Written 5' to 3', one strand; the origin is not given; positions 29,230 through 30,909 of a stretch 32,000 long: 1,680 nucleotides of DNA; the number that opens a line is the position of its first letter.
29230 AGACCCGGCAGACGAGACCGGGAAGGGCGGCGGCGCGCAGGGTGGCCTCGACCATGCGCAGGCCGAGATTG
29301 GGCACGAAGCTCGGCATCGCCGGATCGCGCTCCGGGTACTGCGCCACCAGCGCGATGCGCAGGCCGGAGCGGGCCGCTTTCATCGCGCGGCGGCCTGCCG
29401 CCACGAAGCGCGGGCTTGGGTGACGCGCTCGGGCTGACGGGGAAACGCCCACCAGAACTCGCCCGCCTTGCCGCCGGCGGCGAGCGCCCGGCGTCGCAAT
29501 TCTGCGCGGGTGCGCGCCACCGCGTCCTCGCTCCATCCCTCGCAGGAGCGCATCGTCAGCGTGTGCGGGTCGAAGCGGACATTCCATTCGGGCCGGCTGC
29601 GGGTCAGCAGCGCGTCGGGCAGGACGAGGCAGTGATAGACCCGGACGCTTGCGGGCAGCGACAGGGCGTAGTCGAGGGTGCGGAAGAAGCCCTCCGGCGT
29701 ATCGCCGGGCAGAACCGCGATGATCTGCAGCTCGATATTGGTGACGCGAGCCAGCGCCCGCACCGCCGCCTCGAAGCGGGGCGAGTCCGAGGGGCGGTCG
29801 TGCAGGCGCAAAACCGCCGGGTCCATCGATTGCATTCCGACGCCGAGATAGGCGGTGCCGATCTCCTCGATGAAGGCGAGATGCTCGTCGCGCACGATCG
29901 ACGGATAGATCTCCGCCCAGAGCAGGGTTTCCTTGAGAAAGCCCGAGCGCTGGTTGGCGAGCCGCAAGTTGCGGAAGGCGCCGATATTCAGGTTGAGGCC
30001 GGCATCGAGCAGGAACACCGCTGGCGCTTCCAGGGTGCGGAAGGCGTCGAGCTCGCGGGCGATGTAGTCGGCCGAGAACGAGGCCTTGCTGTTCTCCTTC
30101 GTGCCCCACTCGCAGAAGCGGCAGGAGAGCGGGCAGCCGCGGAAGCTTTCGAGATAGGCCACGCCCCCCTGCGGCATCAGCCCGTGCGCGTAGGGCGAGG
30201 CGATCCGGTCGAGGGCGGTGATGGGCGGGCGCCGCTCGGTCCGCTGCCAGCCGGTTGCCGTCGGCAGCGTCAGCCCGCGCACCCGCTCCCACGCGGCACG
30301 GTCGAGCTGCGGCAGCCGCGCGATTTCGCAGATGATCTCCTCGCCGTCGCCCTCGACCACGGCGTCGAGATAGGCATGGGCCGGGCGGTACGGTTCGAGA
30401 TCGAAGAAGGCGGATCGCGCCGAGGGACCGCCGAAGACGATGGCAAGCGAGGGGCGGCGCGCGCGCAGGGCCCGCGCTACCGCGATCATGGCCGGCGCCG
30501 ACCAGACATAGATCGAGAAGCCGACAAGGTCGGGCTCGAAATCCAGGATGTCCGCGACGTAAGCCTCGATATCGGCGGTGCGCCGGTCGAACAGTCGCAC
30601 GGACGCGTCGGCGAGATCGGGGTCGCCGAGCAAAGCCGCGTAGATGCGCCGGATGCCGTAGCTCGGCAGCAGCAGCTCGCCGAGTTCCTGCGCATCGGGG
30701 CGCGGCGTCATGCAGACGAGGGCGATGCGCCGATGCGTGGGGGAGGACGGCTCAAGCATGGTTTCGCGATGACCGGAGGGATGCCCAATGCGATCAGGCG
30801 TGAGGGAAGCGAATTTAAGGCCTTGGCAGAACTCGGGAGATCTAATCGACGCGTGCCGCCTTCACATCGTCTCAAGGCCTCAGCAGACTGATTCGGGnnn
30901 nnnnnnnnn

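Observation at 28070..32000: Uncharacterised operon: 2OG-Fe(II) oxygenase, class I methyltransferase and two tandem, translationally coupled B12-type radical SAM paralogues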

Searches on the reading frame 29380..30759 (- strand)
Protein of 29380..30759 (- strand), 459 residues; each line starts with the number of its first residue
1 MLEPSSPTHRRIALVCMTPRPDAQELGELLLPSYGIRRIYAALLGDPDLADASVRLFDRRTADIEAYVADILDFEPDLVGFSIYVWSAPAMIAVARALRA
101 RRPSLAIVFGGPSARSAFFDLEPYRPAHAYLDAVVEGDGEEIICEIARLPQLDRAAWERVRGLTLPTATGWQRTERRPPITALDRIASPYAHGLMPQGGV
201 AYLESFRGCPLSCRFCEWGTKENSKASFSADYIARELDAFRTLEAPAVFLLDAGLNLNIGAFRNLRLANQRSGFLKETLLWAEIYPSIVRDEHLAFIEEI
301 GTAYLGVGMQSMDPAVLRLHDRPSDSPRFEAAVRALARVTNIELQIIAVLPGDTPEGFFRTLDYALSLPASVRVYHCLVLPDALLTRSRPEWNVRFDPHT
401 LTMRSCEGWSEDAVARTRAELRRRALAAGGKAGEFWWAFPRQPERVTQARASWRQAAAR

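Call 7: search_protein_families(library=pfam, proteins=[window:29380-30759:-], max_evalue=0.1)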
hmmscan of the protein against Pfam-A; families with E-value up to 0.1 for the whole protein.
window:29380-30759:- (459 aa): 2 families
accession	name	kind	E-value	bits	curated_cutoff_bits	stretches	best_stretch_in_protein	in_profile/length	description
PF04055.27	Radical_SAM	-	2.9e-11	44.3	29.5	1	204-364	2-165/166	Radical SAM superfamily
PF02310.24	B12-binding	-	1e-10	41.9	32.1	1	54-146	31-120/121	B12 binding domain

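Call 8: search_protein_families(library=ncbifam, proteins=[window:29380-30759:-], max_evalue=0.1)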
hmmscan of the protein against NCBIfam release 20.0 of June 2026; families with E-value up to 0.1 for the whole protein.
window:29380-30759:- (459 aa): 20 families
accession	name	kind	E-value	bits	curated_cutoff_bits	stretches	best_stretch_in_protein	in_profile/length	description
NF033712.0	B12_rSAM_KedN5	subfamily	6e-26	90.8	700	1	71-389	58-391/624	KedN5 family methylcobalamin-dependent radical SAM C-methyltransferase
TIGR04367.1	HpnR_B12_rSAM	equivalog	1.1e-19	70.4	650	1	52-374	37-358/490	hopanoid C-3 methylase HpnR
NF050148.1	rSAM_ApyD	equivalog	2.1e-14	52.8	750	1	68-243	67-243/645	RiPP biosynthesis radical SAM protein ApyD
TIGR04013.1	B12_SAM_MJ_1487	hypoth_equivalog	7.4e-14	51.4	251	2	59-217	26-168/382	TIGR04013 family B12-binding domain/radical SAM domain-containing protein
TIGR04479.1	bcpD_PhpK_rSAM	subfamily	8.7e-14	50.8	600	1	83-364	120-405/504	PhpK family radical SAM P-methyltransferase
TIGR03975.1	rSAM_ocin_1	subfamily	1.6e-13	50.1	281.85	1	62-321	115-382/606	RiPP maturation radical SAM C-methyltransferase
TIGR02026.1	BchE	equivalog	5.1e-08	32.2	481.35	1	54-218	40-213/497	magnesium-protoporphyrin IX monomethyl ester anaerobic oxidative cyclase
NF006067.1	PRK08208.1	equivalog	1.9e-07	30.4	380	1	209-393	45-243/427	STM4012 family radical SAM protein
TIGR04295.1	B12_rSAM_oligo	hypoth_equivalog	4.5e-06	25.6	400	1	131-253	124-253/422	TIGR04295 family B12-binding domain-containing radical SAM protein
TIGR04072.2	rSAM_ladder_B12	equivalog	1.2e-05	24.1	360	1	104-314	98-294/443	lipid biosynthesis B12-binding/radical SAM protein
TIGR00538.1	hemN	equivalog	4.3e-05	22.5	324.95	1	274-380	134-243/454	oxygen-independent coproporphyrinogen III oxidase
TIGR03471.1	HpnJ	equivalog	0.00023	20.2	577.6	1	78-368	71-365/472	hopanoid biosynthesis associated radical SAM protein HpnJ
TIGR04428.1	B12_rSAM_trp_MT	equivalog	0.00091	17.7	500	1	197-375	213-405/558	tryptophan 2-C-methyltransferase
TIGR04190.1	B12_SAM_Ta0216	equivalog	0.0012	17.5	500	1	55-143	62-145/554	TIGR04190 family B12-binding domain/radical SAM domain protein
NF033070.1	rSAM_AprD4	equivalog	0.0014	17.6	500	1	188-369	184-367/456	AprD4 family radical SAM diol-dehydratase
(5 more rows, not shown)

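Call 9: find_encoding_contigs(protein=window:29380-30759:-, flank=10000, max_places=6)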
Protein window:29380-30759:- (459 aa): 8 contigs read that carry it; 2 places shown.
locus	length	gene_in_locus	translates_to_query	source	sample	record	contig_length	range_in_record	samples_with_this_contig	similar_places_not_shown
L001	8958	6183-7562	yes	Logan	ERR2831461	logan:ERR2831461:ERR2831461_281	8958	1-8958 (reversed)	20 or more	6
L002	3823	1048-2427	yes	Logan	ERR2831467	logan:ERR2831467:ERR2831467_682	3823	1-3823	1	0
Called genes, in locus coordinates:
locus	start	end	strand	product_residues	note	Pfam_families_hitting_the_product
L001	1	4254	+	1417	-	?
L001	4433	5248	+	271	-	PF22814:WelO5, PF13640:2OG-FeII_Oxy_3 (weak)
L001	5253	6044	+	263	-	PF02353:CMAS, PF13489:Methyltransf_23 (weak), PF13847:Methyltransf_31, PF08241:Methyltransf_11, PF08242:Methyltransf_12, PF13649:Methyltransf_25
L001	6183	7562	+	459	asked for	PF02310:B12-binding, PF04055:Radical_SAM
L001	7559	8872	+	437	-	PF02310:B12-binding, PF04055:Radical_SAM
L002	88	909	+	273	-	PF02353:CMAS, PF13489:Methyltransf_23 (weak), PF13649:Methyltransf_25, PF13847:Methyltransf_31, PF08241:Methyltransf_11, PF08242:Methyltransf_12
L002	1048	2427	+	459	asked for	PF02310:B12-binding, PF04055:Radical_SAM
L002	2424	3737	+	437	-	PF02310:B12-binding, PF04055:Radical_SAM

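Call 13: find_homologous_proteins(query=window:29380-30759:-, max_evalue=0.00001)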
Query window:29380-30759:- (459 aa): 802 proteins with E <= 0.00001 among 8000 candidates; the best 120 are listed.
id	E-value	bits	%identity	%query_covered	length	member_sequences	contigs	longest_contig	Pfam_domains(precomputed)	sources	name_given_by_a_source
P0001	0.0e+0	1027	99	100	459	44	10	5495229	PF04055.28,PF02310.25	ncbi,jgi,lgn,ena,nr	ncbi:radical SAM protein [Methylobacterium sp. Leaf90]|jgi:radical SAM superfamily enzyme YgiQ (UPF0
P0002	8.5e-276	933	89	100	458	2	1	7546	PF04055.28,PF02310.25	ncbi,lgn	-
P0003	2.3e-250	850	84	98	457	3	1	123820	PF04055.28,PF02310.25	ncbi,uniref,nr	ncbi:radical SAM protein [Methylobacterium durans]|uniref:B12-binding domain-containing radical SAM 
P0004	5.6e-250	848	83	98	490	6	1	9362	PF04055.28,PF02310.25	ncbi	-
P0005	4.0e-249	845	83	99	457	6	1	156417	PF04055.28,PF02310.25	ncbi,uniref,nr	ncbi:radical SAM superfamily enzyme YgiQ (UPF0313 family) [Methylobacterium sp. BE186]|uniref:B12-bi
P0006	6.6e-239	812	79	100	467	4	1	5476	PF04055.28,PF02310.25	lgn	-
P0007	1.7e-228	777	76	96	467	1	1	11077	PF04055.28,PF02310.25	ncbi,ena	-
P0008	4.4e-212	723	72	95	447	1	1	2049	PF04055.28,PF02310.25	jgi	jgi:radical SAM superfamily enzyme YgiQ (UPF0313 family)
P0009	4.0e-204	697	70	95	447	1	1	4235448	PF04055.28,PF02310.25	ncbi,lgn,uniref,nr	ncbi:B12-binding domain-containing radical SAM protein [Methyloferula stellata]|uniref:B12-binding d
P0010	5.1e-204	697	69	95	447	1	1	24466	PF04055.28,PF02310.25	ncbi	-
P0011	5.9e-201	687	71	94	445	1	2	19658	PF04055.28,PF02310.25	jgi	jgi:radical SAM superfamily enzyme YgiQ (UPF0313 family)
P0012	7.8e-200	683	74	89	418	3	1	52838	PF04055.28,PF02310.25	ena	-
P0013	1.5e-199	682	67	95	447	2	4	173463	PF04055.28,PF02310.25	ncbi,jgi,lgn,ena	jgi:radical SAM superfamily enzyme YgiQ (UPF0313 family)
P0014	8.5e-199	680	70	95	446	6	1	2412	PF04055.28,PF02310.25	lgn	-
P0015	5.1e-197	674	71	95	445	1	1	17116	PF04055.28,PF02310.25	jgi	jgi:radical SAM superfamily enzyme YgiQ (UPF0313 family)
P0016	2.0e-195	668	69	95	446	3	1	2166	PF04055.28,PF02310.25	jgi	jgi:radical SAM superfamily enzyme YgiQ (UPF0313 family)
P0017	6.2e-195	667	69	95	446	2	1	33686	PF04055.28,PF02310.25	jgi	jgi:radical SAM superfamily enzyme YgiQ (UPF0313 family)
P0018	3.5e-194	664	69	95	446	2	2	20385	PF04055.28,PF02310.25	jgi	jgi:radical SAM superfamily enzyme YgiQ (UPF0313 family)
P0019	4.9e-194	664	69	95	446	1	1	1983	PF04055.28,PF02310.25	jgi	jgi:radical SAM superfamily enzyme YgiQ (UPF0313 family)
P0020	1.4e-193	662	69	95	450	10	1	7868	PF04055.28,PF02310.25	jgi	-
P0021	1.7e-193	662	69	95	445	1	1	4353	PF04055.28,PF02310.25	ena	-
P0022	7.7e-193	660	69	95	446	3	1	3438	PF04055.28,PF02310.25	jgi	jgi:radical SAM superfamily enzyme YgiQ (UPF0313 family)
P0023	1.3e-192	659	69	94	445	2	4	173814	PF04055.28,PF02310.25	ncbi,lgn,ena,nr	ncbi:MAG TPA: cobalamin-dependent protein [Xanthobacteraceae bacterium]|nr:cobalamin-dependent prote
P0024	2.5e-192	658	68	95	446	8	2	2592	PF04055.28,PF02310.25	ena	-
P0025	2.7e-192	658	68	95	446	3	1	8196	PF04055.28,PF02310.25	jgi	jgi:radical SAM superfamily enzyme YgiQ (UPF0313 family)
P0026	1.0e-191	656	68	95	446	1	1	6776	PF04055.28,PF02310.25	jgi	jgi:radical SAM superfamily enzyme YgiQ (UPF0313 family)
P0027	1.1e-191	656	68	96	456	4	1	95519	PF04055.28,PF02310.25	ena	-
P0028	1.2e-191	656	62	74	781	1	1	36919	PF04055.28,PF02310.25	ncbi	-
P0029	1.3e-191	656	69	95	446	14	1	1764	PF04055.28,PF02310.25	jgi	jgi:radical SAM superfamily enzyme YgiQ (UPF0313 family)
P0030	1.9e-191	655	67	95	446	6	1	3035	PF04055.28,PF02310.25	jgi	jgi:radical SAM superfamily enzyme YgiQ (UPF0313 family)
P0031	2.4e-191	655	69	95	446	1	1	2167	PF04055.28,PF02310.25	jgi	jgi:radical SAM superfamily enzyme YgiQ (UPF0313 family)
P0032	2.4e-191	655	67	94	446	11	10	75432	PF04055.28,PF02310.25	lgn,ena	-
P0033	3.6e-191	654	67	95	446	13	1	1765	PF04055.28,PF02310.25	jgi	jgi:radical SAM superfamily enzyme YgiQ (UPF0313 family)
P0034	4.2e-191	654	68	95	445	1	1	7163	PF04055.28,PF02310.25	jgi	jgi:radical SAM superfamily enzyme YgiQ (UPF0313 family)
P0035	4.3e-191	654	64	96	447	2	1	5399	PF04055.28,PF02310.25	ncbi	-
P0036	2.4e-190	652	66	94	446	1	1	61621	PF04055.28,PF02310.25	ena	-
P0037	1.1e-189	649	67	95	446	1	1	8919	PF04055.28,PF02310.25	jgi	jgi:radical SAM superfamily enzyme YgiQ (UPF0313 family)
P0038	1.4e-189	649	68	94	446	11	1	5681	PF04055.28,PF02310.25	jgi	jgi:radical SAM superfamily enzyme YgiQ (UPF0313 family)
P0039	1.5e-189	649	67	95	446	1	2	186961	PF04055.28,PF02310.25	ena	-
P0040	4.2e-189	648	66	95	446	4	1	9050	PF04055.28,PF02310.25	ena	-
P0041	4.2e-189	648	65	95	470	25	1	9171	PF04055.28,PF02310.25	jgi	jgi:radical SAM superfamily enzyme YgiQ (UPF0313 family)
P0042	4.6e-189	647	67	95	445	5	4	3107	PF04055.28,PF02310.25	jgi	jgi:radical SAM superfamily enzyme YgiQ (UPF0313 family)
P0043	6.7e-189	647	67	95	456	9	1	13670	PF04055.28,PF02310.25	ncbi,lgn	ncbi:MAG TPA: radical SAM protein [Xanthobacteraceae bacterium]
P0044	6.8e-189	647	67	94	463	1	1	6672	PF04055.28,PF02310.25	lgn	-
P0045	8.7e-189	647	67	94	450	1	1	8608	PF04055.28,PF02310.25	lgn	-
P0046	1.1e-188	646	67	96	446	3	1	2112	PF04055.28,PF02310.25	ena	-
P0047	1.5e-188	646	65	96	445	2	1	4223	PF04055.28,PF02310.25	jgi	jgi:radical SAM superfamily enzyme YgiQ (UPF0313 family)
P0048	1.7e-188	646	67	95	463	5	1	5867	PF04055.28,PF02310.25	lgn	-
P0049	2.3e-188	645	68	95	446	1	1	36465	PF04055.28,PF02310.25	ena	-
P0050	3.9e-188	644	66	93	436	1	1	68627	PF04055.28,PF02310.25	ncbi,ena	-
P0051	4.6e-188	644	65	95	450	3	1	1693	PF04055.28,PF02310.25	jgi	jgi:radical SAM superfamily enzyme YgiQ (UPF0313 family)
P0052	5.4e-188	644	67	95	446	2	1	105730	PF04055.28,PF02310.25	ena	-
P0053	6.7e-188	644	67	95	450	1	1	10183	PF04055.28,PF02310.25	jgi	jgi:radical SAM superfamily enzyme YgiQ (UPF0313 family)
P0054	3.1e-187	641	66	94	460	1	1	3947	PF04055.28,PF02310.25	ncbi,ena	-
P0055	8.8e-187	640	67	95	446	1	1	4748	PF04055.28,PF02310.25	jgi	jgi:radical SAM superfamily enzyme YgiQ (UPF0313 family)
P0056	4.8e-186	638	66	95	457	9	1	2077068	PF04055.28,PF02310.25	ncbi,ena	-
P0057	1.8e-185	636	66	94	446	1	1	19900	PF04055.28,PF02310.25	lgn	-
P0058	6.8e-185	634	66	94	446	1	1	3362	PF04055.28,PF02310.25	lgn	-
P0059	1.5e-184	633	66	96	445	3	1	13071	PF04055.28,PF02310.25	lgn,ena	-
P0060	2.9e-184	632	67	93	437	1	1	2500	PF04055.28,PF02310.25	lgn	-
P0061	1.3e-183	630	66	95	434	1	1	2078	PF04055.28,PF02310.25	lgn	-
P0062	1.4e-183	629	66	94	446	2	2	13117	PF04055.28,PF02310.25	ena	-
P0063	3.1e-183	628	65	94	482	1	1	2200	PF04055.28,PF02310.25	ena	-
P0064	4.9e-183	628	66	96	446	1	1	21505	PF04055.28,PF02310.25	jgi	jgi:radical SAM superfamily enzyme YgiQ (UPF0313 family)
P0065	5.1e-183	628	65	94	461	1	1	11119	PF04055.28,PF02310.25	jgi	jgi:radical SAM superfamily enzyme YgiQ (UPF0313 family)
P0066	6.7e-183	627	64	97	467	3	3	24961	PF04055.28,PF02310.25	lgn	-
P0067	7.8e-183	627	65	95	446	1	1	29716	PF04055.28,PF02310.25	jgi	jgi:radical SAM superfamily enzyme YgiQ (UPF0313 family)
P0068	9.2e-183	627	65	94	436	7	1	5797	PF04055.28,PF02310.25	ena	-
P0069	1.7e-182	626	65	94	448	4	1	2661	PF04055.28,PF02310.25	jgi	jgi:radical SAM superfamily enzyme YgiQ (UPF0313 family)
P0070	2.9e-182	625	66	95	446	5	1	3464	PF04055.28,PF02310.25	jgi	jgi:radical SAM superfamily enzyme YgiQ (UPF0313 family)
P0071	6.2e-182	624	65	95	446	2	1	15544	PF04055.28,PF02310.25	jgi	-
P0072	7.3e-182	624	64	98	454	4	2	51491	PF04055.28,PF02310.25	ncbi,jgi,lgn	jgi:radical SAM superfamily enzyme YgiQ (UPF0313 family)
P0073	1.4e-181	623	65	93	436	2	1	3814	PF04055.28,PF02310.25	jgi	jgi:radical SAM superfamily enzyme YgiQ (UPF0313 family)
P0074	3.5e-181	621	65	93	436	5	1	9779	PF04055.28,PF02310.25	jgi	jgi:radical SAM superfamily enzyme YgiQ (UPF0313 family)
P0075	4.7e-181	621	65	94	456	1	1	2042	PF04055.28,PF02310.25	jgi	jgi:radical SAM superfamily enzyme YgiQ (UPF0313 family)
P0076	7.5e-181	620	66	93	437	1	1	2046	PF04055.28,PF02310.25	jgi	jgi:radical SAM superfamily enzyme YgiQ (UPF0313 family)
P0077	8.8e-181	620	65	94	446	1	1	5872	PF04055.28,PF02310.25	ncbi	-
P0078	1.4e-180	620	65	95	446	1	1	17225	PF04055.28,PF02310.25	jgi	jgi:radical SAM superfamily enzyme YgiQ (UPF0313 family)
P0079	1.7e-180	619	63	97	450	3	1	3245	PF04055.28,PF02310.25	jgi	jgi:radical SAM superfamily enzyme YgiQ (UPF0313 family)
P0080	1.7e-180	619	64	97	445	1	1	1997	PF04055.28,PF02310.25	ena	-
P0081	9.2e-180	617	65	94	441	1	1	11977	PF04055.28,PF02310.25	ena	-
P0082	1.4e-179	616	64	93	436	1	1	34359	PF04055.28,PF02310.25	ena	-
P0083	1.5e-179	616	65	94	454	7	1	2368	PF04055.28,PF02310.25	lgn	-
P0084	2.1e-179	616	65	93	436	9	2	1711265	PF04055.28,PF02310.25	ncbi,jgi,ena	jgi:radical SAM superfamily enzyme YgiQ (UPF0313 family)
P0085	3.2e-179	615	66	92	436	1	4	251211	PF04055.28,PF02310.25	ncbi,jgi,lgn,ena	jgi:radical SAM superfamily enzyme YgiQ (UPF0313 family)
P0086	6.8e-179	614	63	95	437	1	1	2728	PF04055.28,PF02310.25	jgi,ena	jgi:radical SAM superfamily enzyme YgiQ (UPF0313 family)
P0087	1.0e-178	613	63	94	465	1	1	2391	PF04055.28,PF02310.25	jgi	jgi:radical SAM superfamily enzyme YgiQ (UPF0313 family)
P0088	1.5e-178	613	64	94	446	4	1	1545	PF04055.28,PF02310.25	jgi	jgi:radical SAM superfamily enzyme YgiQ (UPF0313 family)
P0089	1.5e-178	613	62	95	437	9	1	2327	PF04055.28,PF02310.25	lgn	-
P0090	2.1e-178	612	65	94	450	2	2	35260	PF04055.28,PF02310.25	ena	-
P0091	3.4e-178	612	62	94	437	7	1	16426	PF04055.28,PF02310.25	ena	-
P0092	3.7e-178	612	63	97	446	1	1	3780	PF04055.28,PF02310.25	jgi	jgi:radical SAM superfamily enzyme YgiQ (UPF0313 family)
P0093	5.8e-178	611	61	95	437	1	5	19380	PF04055.28,PF02310.25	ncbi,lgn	-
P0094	6.0e-178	611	64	94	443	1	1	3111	PF04055.28,PF02310.25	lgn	-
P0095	7.2e-178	611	61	95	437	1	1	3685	PF04055.28,PF02310.25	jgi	jgi:radical SAM superfamily enzyme YgiQ (UPF0313 family)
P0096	2.6e-177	609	61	94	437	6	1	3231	PF04055.28,PF02310.25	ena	-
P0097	3.6e-177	608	61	94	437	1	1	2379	PF04055.28,PF02310.25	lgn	-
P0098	4.4e-177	608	63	94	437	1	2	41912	PF04055.28,PF02310.25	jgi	jgi:radical SAM superfamily enzyme YgiQ (UPF0313 family)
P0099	5.1e-177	608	62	94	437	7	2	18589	PF04055.28,PF02310.25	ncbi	ncbi:MAG: radical SAM protein [Betaproteobacteria bacterium]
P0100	1.0e-176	607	63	96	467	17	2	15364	PF04055.28,PF02310.25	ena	-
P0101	1.2e-176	606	63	94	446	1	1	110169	PF04055.28,PF02310.25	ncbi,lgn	-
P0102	1.4e-176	606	61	94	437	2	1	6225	PF04055.28,PF02310.25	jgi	jgi:radical SAM superfamily enzyme YgiQ (UPF0313 family)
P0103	2.0e-176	606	62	94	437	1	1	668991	PF04055.28,PF02310.25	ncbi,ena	-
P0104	2.6e-176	605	62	95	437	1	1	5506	PF04055.28,PF02310.25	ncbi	-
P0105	2.7e-176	605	64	93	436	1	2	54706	PF04055.28,PF02310.25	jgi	jgi:radical SAM superfamily enzyme YgiQ (UPF0313 family)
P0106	3.0e-176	605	63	96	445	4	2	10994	PF04055.28,PF02310.25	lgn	-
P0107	3.6e-176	605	63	94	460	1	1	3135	PF04055.28,PF02310.25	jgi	jgi:radical SAM superfamily enzyme YgiQ (UPF0313 family)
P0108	5.1e-176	604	62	95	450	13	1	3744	PF04055.28,PF02310.25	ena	-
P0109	6.5e-176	604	61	94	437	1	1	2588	PF04055.28,PF02310.25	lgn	-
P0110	7.6e-176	604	63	95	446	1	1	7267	PF04055.28,PF02310.25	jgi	jgi:radical SAM superfamily enzyme YgiQ (UPF0313 family)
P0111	9.9e-176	604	62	94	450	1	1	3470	PF04055.28,PF02310.25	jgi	jgi:radical SAM superfamily enzyme YgiQ (UPF0313 family)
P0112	1.2e-175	603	62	94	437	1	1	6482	PF04055.28,PF02310.25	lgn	-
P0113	1.4e-175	603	64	93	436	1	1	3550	PF04055.28,PF02310.25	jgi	jgi:radical SAM superfamily enzyme YgiQ (UPF0313 family)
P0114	3.0e-175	602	61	95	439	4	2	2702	PF04055.28,PF02310.25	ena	-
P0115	3.3e-175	602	62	95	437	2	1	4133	PF04055.28,PF02310.25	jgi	jgi:radical SAM superfamily enzyme YgiQ (UPF0313 family)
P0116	4.3e-175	601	63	95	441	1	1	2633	PF04055.28,PF02310.25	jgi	jgi:radical SAM superfamily enzyme YgiQ (UPF0313 family)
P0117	5.5e-175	601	64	93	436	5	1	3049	PF04055.28,PF02310.25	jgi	jgi:radical SAM superfamily enzyme YgiQ (UPF0313 family)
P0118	5.6e-175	601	61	94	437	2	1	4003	PF04055.28,PF02310.25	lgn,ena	-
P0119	6.4e-175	601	62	95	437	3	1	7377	PF04055.28,PF02310.25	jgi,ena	-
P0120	6.7e-175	601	61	94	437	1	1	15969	PF04055.28,PF02310.25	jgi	jgi:radical SAM superfamily enzyme YgiQ (UPF0313 family)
